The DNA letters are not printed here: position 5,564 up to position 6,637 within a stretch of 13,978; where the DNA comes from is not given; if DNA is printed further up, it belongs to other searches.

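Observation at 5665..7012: Family-1 encapsulin nanocompartment: EncFtn cargo with targeting peptide, shell protein, and its own terminator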

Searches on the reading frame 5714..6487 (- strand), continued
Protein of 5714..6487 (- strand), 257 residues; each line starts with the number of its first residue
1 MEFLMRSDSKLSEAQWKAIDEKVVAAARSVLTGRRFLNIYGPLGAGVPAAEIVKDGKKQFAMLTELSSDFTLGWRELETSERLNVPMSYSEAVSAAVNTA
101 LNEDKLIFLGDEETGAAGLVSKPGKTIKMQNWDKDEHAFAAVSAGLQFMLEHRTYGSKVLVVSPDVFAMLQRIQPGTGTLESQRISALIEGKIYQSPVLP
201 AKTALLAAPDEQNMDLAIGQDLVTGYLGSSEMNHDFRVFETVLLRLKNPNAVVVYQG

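Call 46: search_solved_structures(query=window:5714-6487:-, show_alignments=3, max_evalue=1e-40)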
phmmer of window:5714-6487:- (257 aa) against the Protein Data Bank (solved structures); distinct sequences matched with E-value up to 1e-40: 13.
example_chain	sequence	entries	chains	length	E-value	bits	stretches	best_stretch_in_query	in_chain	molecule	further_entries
9fy6_A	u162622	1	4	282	9.5e-49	169.1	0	64-254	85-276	Bacteriocin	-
6nj8_A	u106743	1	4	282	2e-48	168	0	63-253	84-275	Encapsulating protein for a DyP-type peroxidase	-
4pt2_P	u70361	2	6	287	2.7e-48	167.6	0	53-257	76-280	Encapsulin protein | Type 1 encapsulin shell protein EncA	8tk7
7s4q_A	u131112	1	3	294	2.9e-48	167.4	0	53-257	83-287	EncA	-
7s20_A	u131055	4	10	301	3.3e-48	167.3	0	53-257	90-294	EncA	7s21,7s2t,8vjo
7mh2_A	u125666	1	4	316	5.1e-48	166.7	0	63-253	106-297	T4GALA Engineered Protein Nanocage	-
8rvj_A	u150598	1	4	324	6e-48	166.4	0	63-253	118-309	Type 1 encapsulin shell protein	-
8v4n_A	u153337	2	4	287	3.3e-46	160.7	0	53-257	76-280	Type 1 encapsulin shell protein EncA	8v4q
9i8e_C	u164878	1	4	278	1.7e-45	158.4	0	53-253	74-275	Encapsulin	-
9i8f_C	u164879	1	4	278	3.2e-45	157.5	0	53-253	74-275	Encapsulin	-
9b9i_A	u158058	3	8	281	3.7e-43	150.7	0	53-257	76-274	Type 1 encapsulin shell protein EncA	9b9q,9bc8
9zvv_A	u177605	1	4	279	5.6e-43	150.2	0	64-253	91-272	Type 1 encapsulin shell protein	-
9zw3_A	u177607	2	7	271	2.5e-41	144.8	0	63-253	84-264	Type 1 encapsulin shell protein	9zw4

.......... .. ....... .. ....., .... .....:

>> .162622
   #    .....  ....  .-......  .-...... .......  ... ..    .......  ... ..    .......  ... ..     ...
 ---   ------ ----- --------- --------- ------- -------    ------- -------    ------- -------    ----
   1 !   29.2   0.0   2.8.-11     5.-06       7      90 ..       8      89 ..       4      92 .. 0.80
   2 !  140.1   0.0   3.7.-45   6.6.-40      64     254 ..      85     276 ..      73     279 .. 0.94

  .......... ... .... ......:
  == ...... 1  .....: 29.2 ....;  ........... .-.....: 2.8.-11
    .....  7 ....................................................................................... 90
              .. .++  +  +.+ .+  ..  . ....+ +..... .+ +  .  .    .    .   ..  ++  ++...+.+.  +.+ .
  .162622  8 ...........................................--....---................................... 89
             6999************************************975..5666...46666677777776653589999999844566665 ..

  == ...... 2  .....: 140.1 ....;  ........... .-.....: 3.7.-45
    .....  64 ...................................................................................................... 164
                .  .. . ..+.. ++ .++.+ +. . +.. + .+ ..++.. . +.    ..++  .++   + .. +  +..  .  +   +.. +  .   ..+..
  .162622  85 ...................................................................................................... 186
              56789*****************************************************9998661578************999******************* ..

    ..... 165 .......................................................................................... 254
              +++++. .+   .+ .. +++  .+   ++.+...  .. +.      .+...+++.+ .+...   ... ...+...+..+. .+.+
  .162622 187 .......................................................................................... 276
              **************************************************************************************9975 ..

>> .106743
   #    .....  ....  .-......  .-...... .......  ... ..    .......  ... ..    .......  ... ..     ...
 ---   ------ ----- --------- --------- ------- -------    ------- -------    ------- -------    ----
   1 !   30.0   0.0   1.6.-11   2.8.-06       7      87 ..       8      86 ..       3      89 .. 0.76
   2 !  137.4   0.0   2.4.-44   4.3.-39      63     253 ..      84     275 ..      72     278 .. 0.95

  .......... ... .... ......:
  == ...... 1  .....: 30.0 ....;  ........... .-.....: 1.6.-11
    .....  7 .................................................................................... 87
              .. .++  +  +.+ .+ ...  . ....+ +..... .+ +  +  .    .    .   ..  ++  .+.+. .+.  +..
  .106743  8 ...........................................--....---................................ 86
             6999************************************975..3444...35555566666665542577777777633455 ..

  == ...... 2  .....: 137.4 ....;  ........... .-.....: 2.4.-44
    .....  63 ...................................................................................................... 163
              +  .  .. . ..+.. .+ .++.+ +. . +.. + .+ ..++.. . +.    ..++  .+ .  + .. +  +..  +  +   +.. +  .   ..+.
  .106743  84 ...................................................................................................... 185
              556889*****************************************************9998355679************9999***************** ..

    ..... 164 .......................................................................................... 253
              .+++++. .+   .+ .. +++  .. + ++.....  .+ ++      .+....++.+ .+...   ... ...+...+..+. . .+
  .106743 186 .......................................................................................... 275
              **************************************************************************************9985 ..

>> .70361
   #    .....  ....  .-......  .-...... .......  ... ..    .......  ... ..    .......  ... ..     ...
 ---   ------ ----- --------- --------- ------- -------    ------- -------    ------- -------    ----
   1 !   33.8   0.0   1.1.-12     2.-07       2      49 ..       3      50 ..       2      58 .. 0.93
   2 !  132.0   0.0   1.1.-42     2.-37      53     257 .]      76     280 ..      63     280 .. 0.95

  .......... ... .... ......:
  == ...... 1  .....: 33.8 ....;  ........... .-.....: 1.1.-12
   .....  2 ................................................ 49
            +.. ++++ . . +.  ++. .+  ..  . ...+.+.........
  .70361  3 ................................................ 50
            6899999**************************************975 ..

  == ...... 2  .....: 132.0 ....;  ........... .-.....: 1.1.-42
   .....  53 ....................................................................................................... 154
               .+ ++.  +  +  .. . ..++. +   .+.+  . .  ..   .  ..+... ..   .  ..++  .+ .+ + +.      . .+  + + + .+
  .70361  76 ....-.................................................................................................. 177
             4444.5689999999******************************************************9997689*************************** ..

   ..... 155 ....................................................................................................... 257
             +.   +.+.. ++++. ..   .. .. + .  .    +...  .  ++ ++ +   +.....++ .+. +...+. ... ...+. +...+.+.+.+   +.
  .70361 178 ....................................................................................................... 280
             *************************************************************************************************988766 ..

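Call 49: search_protein_families(library=phrogs, proteins=[window:5714-6487:-], max_evalue=0.01)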
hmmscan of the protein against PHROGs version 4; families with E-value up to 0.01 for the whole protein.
window:5714-6487:- (257 aa): 1 family
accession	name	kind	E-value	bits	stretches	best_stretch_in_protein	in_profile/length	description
phrog_264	-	head and packaging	1.6e-05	25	1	56-132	97-174/321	major head protein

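Call 56: search_protein_representatives(protein=window:5714-6487:-)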
Query: 257 residues. Proteins with E-value up to 0.001 (for the whole library): 538; up to 1e-10: 196; up to 1e-30: 52. The best 150 are listed.
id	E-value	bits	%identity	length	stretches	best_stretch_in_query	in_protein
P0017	2.5e-95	334.6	60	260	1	1-256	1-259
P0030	9.2e-77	273.9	60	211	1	48-256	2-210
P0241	2.0e-55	204.0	40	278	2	55-255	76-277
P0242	4.8e-52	193.0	45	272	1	1-256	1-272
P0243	6.2e-51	189.3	44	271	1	1-255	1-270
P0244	5.1e-50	186.3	42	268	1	4-257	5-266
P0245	2.6e-49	184.0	40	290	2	57-257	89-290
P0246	3.1e-49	183.8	41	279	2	48-253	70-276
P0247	6.3e-49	182.8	37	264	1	1-256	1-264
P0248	1.2e-48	181.8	39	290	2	37-256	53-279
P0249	5.8e-48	179.6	41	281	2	48-253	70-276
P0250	2.4e-47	177.6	40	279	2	51-253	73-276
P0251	2.5e-47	177.5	39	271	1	3-255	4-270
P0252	1.3e-46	175.3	40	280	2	63-257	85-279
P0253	1.9e-46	174.7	38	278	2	52-253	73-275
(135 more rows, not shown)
